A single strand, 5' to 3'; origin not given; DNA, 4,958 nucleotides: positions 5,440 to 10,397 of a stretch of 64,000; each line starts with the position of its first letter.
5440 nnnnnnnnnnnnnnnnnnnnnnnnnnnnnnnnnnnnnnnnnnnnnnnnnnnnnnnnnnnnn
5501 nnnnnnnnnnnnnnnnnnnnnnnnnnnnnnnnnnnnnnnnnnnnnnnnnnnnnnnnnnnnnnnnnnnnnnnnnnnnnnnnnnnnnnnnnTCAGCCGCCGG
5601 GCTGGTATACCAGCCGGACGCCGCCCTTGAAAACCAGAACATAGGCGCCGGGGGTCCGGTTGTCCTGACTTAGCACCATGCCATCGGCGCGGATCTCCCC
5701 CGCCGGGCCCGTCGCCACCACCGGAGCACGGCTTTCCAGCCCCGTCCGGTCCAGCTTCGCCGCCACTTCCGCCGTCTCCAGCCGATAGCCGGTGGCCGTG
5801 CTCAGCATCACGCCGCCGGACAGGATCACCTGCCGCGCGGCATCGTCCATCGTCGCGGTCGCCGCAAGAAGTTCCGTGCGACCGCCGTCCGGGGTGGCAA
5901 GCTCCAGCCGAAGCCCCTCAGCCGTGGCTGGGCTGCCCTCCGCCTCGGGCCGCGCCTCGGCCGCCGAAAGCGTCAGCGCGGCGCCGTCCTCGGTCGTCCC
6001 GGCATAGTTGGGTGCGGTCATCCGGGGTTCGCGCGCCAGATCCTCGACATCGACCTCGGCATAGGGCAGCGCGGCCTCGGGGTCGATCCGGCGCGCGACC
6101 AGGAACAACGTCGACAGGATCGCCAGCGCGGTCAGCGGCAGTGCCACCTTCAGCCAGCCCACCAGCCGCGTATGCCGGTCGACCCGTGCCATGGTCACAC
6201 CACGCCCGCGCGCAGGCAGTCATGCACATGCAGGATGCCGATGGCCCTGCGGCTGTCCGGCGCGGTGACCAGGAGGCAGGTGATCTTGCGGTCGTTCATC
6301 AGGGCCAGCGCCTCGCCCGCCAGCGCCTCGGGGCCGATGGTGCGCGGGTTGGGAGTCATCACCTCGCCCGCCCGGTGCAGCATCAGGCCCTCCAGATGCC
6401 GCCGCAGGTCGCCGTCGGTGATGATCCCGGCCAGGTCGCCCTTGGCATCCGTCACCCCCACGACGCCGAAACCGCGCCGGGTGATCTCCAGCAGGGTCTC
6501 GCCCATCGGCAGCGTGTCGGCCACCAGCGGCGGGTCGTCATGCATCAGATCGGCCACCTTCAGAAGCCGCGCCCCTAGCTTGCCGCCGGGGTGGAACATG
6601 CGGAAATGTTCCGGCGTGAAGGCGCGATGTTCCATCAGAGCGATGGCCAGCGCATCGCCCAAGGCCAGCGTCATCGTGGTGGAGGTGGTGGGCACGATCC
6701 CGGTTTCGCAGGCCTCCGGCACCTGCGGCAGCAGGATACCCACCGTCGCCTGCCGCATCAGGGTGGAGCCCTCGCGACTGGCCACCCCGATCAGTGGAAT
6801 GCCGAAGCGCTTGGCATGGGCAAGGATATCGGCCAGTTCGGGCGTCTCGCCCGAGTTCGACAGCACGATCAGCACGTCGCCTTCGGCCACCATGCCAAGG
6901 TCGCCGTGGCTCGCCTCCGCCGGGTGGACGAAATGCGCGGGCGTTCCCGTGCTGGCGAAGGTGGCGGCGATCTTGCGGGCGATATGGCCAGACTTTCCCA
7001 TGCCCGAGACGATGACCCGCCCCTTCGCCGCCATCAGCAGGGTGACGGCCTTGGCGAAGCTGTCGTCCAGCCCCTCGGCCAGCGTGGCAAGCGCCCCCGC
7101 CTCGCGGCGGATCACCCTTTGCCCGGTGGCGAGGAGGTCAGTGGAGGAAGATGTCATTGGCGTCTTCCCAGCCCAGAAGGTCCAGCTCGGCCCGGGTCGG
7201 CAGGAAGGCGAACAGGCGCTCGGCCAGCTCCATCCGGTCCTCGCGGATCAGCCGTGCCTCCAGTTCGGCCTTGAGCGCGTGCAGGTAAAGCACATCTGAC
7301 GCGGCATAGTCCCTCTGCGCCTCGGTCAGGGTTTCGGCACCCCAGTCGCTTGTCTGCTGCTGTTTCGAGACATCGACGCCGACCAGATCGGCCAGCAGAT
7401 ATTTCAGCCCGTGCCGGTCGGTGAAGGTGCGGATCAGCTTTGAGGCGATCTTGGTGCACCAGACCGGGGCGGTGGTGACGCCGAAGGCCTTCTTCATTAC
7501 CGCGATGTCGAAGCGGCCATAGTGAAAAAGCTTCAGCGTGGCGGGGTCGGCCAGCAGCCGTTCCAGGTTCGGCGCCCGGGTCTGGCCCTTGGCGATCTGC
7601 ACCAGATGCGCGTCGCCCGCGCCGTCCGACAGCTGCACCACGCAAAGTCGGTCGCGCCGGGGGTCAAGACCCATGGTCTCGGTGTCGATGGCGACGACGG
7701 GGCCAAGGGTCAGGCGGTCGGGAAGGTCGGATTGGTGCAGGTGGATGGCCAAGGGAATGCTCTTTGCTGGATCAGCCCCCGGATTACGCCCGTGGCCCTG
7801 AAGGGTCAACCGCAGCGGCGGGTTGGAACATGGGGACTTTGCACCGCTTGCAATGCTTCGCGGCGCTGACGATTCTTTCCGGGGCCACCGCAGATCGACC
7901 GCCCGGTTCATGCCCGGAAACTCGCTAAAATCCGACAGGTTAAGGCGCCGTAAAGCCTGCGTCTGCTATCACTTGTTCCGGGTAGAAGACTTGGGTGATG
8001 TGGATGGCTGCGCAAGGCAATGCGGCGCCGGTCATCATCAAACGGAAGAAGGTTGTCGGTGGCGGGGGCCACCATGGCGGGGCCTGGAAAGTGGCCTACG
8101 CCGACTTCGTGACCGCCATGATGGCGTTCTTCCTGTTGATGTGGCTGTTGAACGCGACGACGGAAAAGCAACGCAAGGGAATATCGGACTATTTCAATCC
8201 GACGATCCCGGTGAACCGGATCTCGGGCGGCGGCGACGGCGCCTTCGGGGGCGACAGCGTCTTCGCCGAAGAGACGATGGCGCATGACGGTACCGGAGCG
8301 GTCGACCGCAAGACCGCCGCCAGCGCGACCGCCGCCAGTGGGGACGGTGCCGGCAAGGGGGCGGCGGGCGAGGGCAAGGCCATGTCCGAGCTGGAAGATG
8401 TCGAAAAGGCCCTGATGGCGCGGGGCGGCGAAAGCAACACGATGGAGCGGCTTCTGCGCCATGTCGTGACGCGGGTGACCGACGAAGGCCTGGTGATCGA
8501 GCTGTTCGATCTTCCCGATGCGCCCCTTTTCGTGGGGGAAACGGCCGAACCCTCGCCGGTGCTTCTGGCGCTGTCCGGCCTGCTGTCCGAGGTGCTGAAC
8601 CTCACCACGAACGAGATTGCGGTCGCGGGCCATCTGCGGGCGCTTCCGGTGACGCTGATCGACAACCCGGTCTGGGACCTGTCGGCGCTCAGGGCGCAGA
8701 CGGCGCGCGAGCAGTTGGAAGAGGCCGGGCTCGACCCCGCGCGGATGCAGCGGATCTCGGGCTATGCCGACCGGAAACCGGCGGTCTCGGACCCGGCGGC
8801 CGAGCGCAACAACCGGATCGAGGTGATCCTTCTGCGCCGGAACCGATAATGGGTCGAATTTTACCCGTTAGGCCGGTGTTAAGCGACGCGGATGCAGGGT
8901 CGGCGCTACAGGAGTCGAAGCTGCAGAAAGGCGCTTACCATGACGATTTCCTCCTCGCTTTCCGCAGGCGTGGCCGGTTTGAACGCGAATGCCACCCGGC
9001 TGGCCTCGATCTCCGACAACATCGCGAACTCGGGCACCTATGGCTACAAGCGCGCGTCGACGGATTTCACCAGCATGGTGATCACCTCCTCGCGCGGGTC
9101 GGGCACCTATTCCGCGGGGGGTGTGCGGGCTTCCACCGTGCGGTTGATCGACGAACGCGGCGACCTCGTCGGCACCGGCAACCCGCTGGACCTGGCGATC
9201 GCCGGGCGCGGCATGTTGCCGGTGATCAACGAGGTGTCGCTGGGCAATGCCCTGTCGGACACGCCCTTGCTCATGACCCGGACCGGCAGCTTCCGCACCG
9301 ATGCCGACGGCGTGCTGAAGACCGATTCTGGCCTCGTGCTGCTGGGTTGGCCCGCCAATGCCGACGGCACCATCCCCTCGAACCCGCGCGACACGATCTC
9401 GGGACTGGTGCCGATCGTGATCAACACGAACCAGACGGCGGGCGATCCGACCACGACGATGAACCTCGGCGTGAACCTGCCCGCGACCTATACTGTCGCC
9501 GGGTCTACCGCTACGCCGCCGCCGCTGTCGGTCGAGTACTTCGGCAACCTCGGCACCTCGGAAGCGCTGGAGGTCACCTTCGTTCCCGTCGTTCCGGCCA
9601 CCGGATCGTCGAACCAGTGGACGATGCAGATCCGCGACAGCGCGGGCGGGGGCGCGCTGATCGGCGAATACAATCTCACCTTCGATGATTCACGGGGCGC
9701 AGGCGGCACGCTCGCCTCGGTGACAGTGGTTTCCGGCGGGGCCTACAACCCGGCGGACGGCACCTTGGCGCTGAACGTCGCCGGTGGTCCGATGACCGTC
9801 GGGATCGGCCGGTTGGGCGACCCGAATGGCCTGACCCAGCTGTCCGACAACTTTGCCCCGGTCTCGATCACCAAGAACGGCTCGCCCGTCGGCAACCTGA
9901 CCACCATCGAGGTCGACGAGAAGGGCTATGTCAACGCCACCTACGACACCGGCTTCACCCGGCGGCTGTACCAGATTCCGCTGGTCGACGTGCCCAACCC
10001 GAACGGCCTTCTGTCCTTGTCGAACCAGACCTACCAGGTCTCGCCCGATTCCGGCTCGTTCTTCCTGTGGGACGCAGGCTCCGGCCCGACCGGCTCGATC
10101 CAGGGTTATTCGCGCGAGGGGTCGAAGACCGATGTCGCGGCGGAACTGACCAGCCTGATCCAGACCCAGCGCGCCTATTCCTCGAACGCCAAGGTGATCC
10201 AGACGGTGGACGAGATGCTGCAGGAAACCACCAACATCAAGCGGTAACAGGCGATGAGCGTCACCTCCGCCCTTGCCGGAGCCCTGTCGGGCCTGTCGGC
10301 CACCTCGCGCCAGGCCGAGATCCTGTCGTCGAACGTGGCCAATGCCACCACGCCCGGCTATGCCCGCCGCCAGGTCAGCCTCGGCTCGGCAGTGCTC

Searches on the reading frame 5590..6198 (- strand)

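Call 71: search_protein_families(library=pfam, proteins=[window:5590-6198:-], max_evalue=0.00001)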
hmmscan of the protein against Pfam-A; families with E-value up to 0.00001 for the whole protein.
window:5590-6198:- (202 aa): 1 family
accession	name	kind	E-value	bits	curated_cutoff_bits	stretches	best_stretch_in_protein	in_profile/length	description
PF06835.18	LptC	-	1.7e-06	28.2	21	1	42-181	21-162/175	Lipopolysaccharide-assembly, LptC-related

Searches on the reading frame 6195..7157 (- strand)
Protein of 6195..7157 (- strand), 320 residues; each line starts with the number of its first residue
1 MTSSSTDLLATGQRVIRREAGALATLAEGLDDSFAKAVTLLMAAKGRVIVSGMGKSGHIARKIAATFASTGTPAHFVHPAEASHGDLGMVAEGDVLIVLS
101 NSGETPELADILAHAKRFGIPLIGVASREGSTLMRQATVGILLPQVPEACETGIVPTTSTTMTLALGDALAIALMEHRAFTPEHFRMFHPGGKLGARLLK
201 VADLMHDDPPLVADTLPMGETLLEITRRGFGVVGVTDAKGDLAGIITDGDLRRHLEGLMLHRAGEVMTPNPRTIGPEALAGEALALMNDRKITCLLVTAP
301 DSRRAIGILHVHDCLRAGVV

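Call 71: search_protein_families(library=pfam, proteins=[window:6195-7157:-], max_evalue=0.00001)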
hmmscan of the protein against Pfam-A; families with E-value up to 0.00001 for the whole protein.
window:6195-7157:- (320 aa): 3 families
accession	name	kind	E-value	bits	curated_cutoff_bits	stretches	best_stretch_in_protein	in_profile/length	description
PF01380.27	SIS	-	2.4e-28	99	25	1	43-173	3-131/131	SIS domain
PF00571.33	CBS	-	1.4e-18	67.4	24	2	263-317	1-54/57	CBS domain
PF13580.11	SIS_2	-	2.1e-08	34.7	27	1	90-127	101-138/138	SIS domain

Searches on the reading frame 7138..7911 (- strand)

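Call 71: search_protein_families(library=pfam, proteins=[window:7138-7911:-], max_evalue=0.00001)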
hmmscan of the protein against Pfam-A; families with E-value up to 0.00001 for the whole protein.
window:7138-7911:- (257 aa): 1 family
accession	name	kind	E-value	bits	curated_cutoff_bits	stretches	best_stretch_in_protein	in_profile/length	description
PF01612.26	DNA_pol_A_exo1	-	3.4e-38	131.6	23.6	1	67-221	17-172/173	3'-5' exonuclease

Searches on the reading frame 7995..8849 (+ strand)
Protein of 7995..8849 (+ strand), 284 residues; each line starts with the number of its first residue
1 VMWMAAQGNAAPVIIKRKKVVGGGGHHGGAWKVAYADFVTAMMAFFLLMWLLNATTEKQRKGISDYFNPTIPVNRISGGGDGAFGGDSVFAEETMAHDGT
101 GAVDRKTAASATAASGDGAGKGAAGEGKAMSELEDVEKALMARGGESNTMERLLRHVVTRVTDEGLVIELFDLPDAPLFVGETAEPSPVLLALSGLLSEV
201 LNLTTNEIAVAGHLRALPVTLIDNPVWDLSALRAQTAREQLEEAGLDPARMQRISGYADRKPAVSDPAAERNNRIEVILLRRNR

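Call 71: search_protein_families(library=pfam, proteins=[window:7995-8849:+], max_evalue=0.00001)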
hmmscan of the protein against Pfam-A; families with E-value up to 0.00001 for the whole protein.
window:7995-8849:+ (284 aa): 2 families
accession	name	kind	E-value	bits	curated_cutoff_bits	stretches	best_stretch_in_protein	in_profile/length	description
PF13677.11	MotB_plug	-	7.9e-20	70.6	24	1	17-69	4-56/58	Membrane MotB of proton-channel complex MotA/MotB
PF00691.25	OmpA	-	2.3e-06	28.3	27.2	1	198-274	21-96/98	OmpA family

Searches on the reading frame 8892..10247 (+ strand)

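Call 71: search_protein_families(library=pfam, proteins=[window:8892-10247:+], max_evalue=0.00001)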
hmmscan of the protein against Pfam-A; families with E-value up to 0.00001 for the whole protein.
window:8892-10247:+ (451 aa): 1 family
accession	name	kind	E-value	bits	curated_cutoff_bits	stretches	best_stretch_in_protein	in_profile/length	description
PF06429.18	Flg_bbr_C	-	5.9e-15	55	23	1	404-449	2-46/46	Flagellar basal body rod FlgEFG protein C-terminal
